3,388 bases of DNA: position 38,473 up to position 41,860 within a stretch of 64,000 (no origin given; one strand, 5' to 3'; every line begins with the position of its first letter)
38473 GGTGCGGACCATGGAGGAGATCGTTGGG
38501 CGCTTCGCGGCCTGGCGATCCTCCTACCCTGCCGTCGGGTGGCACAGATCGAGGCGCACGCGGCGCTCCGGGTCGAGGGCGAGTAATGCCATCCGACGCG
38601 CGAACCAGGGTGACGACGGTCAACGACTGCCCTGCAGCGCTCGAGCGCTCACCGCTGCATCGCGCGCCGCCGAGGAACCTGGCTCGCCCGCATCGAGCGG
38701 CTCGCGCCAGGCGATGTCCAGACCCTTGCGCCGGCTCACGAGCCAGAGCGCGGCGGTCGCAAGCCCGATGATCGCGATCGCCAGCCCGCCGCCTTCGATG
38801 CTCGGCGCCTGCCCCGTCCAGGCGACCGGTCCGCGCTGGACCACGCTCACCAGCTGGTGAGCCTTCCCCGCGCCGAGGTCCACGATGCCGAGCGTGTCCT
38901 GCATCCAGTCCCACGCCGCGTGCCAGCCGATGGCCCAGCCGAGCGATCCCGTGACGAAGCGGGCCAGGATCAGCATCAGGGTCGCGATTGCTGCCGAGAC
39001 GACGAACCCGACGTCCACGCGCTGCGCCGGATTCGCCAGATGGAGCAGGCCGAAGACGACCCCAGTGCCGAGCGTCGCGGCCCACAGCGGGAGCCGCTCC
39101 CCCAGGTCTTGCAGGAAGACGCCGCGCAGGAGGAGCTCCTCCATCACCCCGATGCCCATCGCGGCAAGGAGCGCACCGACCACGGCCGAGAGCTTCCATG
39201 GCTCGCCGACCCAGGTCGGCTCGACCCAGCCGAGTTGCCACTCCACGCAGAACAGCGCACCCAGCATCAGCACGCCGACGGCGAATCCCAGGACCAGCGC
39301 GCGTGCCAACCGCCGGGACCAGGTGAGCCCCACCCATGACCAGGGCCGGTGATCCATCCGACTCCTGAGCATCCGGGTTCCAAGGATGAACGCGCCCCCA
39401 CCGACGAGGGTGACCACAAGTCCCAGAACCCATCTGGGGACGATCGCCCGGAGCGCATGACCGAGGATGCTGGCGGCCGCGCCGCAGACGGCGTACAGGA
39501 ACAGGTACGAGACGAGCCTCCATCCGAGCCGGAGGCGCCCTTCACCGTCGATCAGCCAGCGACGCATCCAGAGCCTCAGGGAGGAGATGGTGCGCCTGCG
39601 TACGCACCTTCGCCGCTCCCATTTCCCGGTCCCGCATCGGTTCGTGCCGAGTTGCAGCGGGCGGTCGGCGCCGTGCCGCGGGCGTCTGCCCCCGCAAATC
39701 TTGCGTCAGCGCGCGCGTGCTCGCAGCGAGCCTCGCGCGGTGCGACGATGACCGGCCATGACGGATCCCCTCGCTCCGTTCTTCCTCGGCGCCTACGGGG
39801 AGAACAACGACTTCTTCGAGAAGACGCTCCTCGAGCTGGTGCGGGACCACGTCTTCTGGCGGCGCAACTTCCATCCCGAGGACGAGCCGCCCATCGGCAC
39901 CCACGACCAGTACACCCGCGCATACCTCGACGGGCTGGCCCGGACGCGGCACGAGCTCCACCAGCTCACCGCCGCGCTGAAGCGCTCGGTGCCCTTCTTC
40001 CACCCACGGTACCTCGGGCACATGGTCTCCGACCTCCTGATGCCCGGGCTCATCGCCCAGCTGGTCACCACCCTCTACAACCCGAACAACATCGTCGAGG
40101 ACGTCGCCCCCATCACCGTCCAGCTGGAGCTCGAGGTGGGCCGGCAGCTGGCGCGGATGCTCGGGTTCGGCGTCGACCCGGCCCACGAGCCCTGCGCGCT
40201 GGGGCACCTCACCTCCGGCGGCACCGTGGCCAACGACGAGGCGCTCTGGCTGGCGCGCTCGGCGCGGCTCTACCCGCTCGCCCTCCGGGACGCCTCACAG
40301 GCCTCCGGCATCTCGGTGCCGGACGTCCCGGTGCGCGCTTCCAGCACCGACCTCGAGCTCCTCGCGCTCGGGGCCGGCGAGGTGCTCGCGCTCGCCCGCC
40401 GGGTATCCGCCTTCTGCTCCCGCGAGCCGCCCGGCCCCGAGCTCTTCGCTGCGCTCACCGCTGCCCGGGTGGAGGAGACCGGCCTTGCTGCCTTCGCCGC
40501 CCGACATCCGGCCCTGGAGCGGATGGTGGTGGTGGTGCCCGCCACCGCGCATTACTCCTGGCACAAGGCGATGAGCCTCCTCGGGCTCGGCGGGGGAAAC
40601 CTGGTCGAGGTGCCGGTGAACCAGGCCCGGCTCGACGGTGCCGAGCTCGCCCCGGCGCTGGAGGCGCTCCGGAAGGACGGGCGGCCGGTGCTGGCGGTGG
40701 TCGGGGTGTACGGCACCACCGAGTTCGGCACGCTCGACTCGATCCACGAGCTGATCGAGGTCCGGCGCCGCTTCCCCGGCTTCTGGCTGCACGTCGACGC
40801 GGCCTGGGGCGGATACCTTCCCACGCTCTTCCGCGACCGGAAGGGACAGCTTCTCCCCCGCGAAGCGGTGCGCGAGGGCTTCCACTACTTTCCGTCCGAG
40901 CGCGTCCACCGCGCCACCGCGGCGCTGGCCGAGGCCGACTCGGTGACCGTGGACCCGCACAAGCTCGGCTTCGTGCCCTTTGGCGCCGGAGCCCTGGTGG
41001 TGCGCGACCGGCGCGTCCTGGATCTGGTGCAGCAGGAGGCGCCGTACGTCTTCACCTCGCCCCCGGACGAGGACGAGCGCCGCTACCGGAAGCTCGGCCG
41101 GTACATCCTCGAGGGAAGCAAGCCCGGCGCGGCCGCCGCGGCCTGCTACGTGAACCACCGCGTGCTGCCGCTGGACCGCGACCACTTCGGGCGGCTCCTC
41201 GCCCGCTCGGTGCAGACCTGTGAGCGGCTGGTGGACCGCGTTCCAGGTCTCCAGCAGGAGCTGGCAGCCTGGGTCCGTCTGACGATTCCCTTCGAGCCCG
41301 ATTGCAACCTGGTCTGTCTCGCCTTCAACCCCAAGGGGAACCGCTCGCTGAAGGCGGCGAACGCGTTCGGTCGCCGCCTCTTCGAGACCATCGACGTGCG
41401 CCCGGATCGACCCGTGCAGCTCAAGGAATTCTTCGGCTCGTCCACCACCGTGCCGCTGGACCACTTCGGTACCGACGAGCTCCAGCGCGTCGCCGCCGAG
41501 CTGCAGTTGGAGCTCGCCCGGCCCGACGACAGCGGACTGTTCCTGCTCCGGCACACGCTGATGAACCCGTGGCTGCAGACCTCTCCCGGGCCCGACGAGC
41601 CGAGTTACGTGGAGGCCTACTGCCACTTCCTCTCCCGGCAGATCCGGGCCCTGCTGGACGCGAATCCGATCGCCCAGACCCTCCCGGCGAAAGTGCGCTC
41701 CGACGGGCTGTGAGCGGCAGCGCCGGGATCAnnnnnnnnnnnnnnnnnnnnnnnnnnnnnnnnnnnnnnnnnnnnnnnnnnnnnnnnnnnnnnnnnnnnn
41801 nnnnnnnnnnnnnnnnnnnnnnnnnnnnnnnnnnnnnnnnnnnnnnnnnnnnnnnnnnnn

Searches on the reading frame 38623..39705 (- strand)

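Call 78: search_protein_families(library=pfam, proteins=[window:38623-39705:-], max_evalue=0.00001)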
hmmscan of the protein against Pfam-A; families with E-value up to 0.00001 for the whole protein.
window:38623-39705:- (361 aa): 1 family
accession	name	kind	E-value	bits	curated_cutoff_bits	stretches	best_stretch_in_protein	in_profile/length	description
PF02517.21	Rce1-like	-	3.4e-15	56.5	22.4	1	174-268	4-93/93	Type II CAAX prenyl endopeptidase Rce1-like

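Call 79: search_protein_families(library=ncbifam, proteins=[window:38623-39705:-], max_evalue=0.01)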
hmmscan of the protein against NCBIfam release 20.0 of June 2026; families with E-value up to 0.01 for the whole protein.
window:38623-39705:- (361 aa): 2 families
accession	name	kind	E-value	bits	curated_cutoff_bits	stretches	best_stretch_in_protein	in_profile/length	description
NF041647.1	ABC_perm_CPBP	equivalog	2.7e-06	26.5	435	1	161-263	529-624/636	ABC transporter permease subunit/CPBP intramembrane protease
NF040589.1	CPBP_Synerg_MrtS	equivalog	0.00094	19.4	130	1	116-231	18-129/170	Synerg-CTERM system glutamic-type intramembrane protease MrtS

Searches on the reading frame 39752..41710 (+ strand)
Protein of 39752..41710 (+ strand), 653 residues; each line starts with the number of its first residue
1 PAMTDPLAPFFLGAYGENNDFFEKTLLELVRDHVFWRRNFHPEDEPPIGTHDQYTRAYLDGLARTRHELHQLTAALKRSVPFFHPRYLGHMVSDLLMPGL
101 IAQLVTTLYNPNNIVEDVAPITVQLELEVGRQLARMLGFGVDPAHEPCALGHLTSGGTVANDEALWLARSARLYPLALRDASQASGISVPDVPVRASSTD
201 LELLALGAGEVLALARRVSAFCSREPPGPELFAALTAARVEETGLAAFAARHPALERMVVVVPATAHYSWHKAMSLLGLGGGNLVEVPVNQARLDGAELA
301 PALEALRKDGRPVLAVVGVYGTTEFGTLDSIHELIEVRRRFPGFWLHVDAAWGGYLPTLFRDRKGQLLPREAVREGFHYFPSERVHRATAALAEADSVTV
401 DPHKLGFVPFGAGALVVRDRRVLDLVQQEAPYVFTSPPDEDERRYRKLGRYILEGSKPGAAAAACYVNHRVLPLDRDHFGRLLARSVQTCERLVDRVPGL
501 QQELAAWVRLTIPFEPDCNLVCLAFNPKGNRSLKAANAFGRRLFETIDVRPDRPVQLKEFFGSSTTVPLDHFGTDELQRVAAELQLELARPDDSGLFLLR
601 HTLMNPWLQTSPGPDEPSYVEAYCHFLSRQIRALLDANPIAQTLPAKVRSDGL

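Call 78: search_protein_families(library=pfam, proteins=[window:39752-41710:+], max_evalue=0.00001)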
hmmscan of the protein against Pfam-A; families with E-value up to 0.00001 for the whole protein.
window:39752-41710:+ (653 aa): 2 families
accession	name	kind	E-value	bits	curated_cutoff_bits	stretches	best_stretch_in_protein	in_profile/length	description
PF00282.25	Pyridoxal_deC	-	1.7e-27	96.6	27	1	252-356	134-243/375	Pyridoxal-dependent decarboxylase conserved domain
PF21391.3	tyr_de_CO2_C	-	4.1e-06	27.2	27.2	1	514-610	27-122/141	Tyrosine decarboxylase, C-terminal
